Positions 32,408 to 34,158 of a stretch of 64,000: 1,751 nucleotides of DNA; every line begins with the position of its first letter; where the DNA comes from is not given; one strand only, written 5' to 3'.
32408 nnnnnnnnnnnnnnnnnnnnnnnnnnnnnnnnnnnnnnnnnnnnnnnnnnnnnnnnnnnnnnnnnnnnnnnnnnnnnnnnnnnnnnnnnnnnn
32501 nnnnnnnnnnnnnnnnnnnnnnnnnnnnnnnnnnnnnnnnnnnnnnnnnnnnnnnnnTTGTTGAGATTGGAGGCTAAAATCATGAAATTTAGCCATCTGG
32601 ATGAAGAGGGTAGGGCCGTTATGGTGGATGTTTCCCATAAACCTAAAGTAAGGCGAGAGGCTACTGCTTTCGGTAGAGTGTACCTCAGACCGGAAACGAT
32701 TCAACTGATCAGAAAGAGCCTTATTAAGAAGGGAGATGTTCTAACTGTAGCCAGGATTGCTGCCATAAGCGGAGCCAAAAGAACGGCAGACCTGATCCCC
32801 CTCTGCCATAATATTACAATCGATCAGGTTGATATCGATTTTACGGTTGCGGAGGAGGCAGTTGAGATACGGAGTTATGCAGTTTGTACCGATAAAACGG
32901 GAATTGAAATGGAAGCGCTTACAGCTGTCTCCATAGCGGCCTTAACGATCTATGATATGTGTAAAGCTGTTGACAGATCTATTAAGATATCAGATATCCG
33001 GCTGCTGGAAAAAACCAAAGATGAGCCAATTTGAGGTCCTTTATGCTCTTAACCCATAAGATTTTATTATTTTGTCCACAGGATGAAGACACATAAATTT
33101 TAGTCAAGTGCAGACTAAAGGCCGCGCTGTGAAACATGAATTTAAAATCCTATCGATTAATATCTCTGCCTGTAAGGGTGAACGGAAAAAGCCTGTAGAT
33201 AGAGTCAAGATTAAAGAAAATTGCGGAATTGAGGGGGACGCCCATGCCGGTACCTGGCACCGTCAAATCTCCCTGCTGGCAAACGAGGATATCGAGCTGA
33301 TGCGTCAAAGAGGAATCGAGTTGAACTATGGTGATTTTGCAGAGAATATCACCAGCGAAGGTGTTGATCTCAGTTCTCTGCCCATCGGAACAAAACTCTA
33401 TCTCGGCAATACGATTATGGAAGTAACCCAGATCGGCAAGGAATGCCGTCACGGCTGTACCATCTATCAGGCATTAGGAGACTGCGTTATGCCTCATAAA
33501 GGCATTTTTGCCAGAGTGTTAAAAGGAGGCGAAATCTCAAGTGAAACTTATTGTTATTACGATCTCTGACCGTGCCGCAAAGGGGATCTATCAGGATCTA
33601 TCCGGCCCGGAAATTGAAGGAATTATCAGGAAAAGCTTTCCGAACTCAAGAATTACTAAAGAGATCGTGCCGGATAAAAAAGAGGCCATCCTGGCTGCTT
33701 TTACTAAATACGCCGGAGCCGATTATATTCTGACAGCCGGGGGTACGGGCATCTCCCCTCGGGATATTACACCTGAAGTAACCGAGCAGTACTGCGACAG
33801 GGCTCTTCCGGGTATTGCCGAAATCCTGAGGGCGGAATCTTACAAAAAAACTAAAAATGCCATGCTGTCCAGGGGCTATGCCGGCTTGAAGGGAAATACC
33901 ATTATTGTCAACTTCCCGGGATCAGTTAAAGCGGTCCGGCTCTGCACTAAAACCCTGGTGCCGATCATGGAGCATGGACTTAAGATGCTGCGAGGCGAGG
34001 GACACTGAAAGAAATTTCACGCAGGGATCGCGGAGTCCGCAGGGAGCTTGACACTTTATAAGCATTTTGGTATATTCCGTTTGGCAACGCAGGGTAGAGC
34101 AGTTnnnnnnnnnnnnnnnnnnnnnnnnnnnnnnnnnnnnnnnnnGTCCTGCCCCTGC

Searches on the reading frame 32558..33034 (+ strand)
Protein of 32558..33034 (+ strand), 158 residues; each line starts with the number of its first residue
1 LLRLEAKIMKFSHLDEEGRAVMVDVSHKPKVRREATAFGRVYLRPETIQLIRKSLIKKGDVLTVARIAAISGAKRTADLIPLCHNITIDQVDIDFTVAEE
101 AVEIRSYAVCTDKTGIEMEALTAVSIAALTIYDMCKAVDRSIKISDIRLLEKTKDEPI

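Call 33: search_protein_families(library=pfam, proteins=[window:32558-33034:+])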
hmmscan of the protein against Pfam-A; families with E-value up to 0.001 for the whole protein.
window:32558-33034:+ (158 aa): 1 family
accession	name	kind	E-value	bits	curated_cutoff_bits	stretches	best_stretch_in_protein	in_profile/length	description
PF01967.27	MoaC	-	9.5e-55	184.8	27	1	22-154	1-135/136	MoaC family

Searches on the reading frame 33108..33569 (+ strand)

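Call 33: search_protein_families(library=pfam, proteins=[window:33108-33569:+])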
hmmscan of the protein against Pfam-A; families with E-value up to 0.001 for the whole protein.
window:33108-33569:+ (153 aa): 1 family
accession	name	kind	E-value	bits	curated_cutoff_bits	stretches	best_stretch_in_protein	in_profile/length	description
PF03473.23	MOSC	-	2.9e-08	34.2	22.7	1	45-144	3-114/120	MOSC domain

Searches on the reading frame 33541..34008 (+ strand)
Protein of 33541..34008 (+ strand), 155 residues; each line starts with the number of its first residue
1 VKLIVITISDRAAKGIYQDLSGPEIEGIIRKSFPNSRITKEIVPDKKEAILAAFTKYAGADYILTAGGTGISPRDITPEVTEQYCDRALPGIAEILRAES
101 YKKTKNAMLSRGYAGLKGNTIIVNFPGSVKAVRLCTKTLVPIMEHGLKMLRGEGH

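Call 33: search_protein_families(library=pfam, proteins=[window:33541-34008:+])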
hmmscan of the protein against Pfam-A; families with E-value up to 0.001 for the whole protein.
window:33541-34008:+ (155 aa): 1 family
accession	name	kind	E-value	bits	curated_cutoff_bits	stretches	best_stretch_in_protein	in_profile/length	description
PF00994.29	MoCF_biosynth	-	6.2e-26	91.3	26.6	1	5-145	2-144/144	Probable molybdopterin binding domain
